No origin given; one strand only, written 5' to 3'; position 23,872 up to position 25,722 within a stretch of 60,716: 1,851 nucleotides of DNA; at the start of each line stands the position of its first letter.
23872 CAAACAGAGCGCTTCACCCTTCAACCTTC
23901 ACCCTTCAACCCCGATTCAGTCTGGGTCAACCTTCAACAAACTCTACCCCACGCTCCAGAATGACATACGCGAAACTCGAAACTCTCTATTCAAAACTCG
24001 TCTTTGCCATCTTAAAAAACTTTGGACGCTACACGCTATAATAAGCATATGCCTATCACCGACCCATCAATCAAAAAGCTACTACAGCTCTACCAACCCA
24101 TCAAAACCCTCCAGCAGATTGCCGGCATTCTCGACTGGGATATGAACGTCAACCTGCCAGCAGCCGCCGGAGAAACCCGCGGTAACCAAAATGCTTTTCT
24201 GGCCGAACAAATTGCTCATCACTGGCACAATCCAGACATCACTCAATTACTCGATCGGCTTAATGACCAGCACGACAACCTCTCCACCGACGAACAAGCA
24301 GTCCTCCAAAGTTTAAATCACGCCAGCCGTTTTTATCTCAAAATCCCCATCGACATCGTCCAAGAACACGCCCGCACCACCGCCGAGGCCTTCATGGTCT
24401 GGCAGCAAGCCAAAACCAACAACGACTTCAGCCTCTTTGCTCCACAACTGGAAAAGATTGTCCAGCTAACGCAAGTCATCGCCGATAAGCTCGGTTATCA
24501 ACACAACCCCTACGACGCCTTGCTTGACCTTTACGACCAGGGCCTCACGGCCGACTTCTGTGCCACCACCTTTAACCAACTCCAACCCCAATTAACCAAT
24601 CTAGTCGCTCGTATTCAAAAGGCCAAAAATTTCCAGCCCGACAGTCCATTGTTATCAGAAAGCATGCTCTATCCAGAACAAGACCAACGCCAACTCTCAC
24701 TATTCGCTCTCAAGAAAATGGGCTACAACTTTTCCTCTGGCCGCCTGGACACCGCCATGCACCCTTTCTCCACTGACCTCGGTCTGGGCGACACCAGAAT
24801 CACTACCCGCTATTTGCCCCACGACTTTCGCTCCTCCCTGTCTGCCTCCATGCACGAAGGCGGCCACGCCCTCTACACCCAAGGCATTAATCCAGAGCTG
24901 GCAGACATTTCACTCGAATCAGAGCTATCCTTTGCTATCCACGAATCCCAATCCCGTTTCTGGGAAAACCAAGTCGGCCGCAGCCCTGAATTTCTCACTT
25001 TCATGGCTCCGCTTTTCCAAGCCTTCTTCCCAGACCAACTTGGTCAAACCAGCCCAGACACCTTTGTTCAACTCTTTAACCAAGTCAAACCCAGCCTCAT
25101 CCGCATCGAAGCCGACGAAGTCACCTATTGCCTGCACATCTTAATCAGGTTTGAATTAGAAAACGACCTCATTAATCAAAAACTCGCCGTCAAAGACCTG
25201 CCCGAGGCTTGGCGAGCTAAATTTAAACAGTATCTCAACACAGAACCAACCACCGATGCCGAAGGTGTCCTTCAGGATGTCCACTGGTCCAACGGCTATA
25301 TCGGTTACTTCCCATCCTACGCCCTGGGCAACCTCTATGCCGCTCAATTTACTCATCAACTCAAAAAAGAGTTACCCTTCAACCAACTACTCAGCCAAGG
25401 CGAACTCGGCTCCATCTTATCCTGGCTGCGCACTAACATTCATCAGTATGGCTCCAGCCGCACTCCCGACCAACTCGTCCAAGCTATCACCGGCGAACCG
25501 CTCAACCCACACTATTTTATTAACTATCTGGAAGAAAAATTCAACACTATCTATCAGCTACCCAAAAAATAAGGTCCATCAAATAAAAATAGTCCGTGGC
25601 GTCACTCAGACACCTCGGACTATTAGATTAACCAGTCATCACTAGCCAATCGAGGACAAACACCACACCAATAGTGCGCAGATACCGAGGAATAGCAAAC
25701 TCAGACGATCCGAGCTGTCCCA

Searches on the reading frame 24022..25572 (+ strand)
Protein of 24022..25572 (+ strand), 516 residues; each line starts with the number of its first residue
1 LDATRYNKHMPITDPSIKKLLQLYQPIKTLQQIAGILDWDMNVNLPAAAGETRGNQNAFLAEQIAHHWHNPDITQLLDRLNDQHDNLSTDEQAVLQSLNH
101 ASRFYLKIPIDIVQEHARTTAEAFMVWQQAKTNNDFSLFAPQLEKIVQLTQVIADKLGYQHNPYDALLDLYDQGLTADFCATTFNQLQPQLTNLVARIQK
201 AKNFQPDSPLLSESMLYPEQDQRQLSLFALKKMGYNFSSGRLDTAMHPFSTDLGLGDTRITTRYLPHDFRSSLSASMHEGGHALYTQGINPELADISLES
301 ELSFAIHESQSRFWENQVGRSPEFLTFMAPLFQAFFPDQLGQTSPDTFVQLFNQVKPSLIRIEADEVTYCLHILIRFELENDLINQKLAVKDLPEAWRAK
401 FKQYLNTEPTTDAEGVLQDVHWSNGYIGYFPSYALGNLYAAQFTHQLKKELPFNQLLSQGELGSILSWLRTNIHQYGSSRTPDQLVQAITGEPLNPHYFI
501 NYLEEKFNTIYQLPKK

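Call 16: search_protein_families(library=ncbifam, proteins=[window:24022-25572:+])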
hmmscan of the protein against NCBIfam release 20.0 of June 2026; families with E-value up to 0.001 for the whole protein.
window:24022-25572:+ (516 aa): 0 families

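Call 58: search_protein_families(library=pfam, proteins=[window:24022-25572:+], max_evalue=0.01)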
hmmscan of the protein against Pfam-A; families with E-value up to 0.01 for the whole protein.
window:24022-25572:+ (516 aa): 1 family
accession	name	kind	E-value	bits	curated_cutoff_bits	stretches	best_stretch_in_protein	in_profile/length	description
PF02074.21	Peptidase_M32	-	2.6e-170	567.7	25.1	1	20-507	2-489/489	Carboxypeptidase Taq (M32) metallopeptidase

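Call 59: find_homologous_proteins(query=window:24022-25572:+, max_evalue=1e-60)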
Query window:24022-25572:+ (516 aa): 7983 proteins with E <= 1e-60 among 8000 candidates; the best 120 are listed.
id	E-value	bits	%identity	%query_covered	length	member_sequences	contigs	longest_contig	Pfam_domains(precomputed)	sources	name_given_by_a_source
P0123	0.0e+0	1159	100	98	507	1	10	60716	PF02074.22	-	-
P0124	6.1e-245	832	71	98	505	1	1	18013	PF02074.22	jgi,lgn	jgi:carboxypeptidase Taq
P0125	4.1e-202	690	60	98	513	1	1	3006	PF02074.22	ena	-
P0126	1.7e-185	635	53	98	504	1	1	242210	PF02074.22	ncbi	-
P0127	6.4e-185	634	55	98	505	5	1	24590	PF02074.22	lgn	-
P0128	3.7e-184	631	54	98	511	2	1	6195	PF02074.22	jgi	jgi:carboxypeptidase Taq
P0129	4.1e-184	631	54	98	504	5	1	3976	PF02074.22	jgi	-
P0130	6.7e-184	630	54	97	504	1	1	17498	PF02074.22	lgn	-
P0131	2.4e-183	628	54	97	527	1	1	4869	PF02074.22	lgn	-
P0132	7.4e-183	627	53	97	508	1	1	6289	PF02074.22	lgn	-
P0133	1.1e-182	626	54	98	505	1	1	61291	PF02074.22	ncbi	-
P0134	1.9e-181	622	51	98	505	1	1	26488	PF02074.22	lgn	-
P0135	6.0e-181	620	53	98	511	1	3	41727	PF02074.22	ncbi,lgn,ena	-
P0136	2.9e-180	618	52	98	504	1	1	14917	PF02074.22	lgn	-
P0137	4.1e-180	618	53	98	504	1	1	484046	PF02074.22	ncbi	-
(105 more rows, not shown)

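Call 60: find_encoding_contigs(protein=P0124, flank=10000, max_places=4)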
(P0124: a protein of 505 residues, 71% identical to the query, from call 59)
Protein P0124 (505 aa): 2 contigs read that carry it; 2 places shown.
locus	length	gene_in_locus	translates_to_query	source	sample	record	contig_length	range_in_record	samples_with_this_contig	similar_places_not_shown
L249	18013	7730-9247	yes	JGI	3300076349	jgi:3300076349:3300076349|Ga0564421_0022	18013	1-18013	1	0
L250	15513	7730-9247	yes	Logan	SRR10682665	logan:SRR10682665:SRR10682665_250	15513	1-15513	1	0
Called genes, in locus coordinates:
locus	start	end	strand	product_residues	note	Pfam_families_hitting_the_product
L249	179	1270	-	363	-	PF00534:Glycos_transf_1, PF13692:Glyco_trans_1_4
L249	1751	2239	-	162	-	-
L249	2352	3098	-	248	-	PF11127:YgaP-like_TM (weak)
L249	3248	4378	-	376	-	PF07995:GSDH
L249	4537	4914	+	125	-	-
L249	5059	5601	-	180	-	-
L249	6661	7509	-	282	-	-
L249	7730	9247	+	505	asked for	PF02074:Peptidase_M32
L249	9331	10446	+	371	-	PF22612:GH113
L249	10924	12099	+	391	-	PF10111:Glyco_tranf_2_2 (faint), PF04138:GtrA_DPMS_TM, PF00535:Glycos_transf_2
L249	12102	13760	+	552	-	PF13231:PMT_2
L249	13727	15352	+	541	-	PF13506:Glyco_transf_21 (weak), PF00535:Glycos_transf_2 (weak), PF13641:Glyco_tranf_2_3, PF13632:Glyco_trans_2_3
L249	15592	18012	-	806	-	?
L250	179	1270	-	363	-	PF00534:Glycos_transf_1, PF13692:Glyco_trans_1_4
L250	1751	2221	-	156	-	-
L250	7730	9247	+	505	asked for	PF02074:Peptidase_M32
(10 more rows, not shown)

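Call 61: find_encoding_contigs(protein=P0123, flank=10000, max_places=10)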
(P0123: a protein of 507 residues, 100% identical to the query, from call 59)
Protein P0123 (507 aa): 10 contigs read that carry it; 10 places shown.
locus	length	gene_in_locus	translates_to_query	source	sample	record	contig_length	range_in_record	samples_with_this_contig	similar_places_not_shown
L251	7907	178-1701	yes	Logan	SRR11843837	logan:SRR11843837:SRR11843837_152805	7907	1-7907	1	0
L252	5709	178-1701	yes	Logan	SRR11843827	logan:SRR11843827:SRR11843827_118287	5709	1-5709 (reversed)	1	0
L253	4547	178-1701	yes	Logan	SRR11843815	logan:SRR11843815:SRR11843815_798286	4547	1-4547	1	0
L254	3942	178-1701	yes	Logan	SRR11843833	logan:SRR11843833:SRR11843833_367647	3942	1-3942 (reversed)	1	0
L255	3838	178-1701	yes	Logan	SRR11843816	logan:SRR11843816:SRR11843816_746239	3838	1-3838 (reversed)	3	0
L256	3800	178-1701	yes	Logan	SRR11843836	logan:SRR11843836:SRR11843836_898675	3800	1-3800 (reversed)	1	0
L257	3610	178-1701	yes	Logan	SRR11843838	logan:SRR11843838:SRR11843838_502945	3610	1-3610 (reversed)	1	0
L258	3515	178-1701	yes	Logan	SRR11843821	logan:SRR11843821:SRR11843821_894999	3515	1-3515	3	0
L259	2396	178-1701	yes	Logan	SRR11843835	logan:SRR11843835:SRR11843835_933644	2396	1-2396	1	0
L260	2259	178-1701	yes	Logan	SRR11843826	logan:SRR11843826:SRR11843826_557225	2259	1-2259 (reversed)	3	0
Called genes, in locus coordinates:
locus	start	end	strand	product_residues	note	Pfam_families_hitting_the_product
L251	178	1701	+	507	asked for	PF02074:Peptidase_M32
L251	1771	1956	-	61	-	-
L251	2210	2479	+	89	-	PF13453:Zn_ribbon_TFIIB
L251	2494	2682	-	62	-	PF14520:HHH_5 (weak)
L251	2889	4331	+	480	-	-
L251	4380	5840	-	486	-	PF01292:Ni_hydr_CYTB, PF00174:Oxidored_molyb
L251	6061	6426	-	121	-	PF06414:Zeta_toxin, PF13671:AAA_33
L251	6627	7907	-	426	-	?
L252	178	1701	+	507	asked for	PF02074:Peptidase_M32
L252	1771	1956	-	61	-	-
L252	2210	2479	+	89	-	PF13453:Zn_ribbon_TFIIB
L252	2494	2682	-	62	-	PF14520:HHH_5 (weak)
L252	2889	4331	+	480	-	-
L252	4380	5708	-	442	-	?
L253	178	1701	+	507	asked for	PF02074:Peptidase_M32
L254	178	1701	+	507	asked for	PF02074:Peptidase_M32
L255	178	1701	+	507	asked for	PF02074:Peptidase_M32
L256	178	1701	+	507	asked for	PF02074:Peptidase_M32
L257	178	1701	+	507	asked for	PF02074:Peptidase_M32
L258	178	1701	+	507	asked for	PF02074:Peptidase_M32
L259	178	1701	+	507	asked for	PF02074:Peptidase_M32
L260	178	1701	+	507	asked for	PF02074:Peptidase_M32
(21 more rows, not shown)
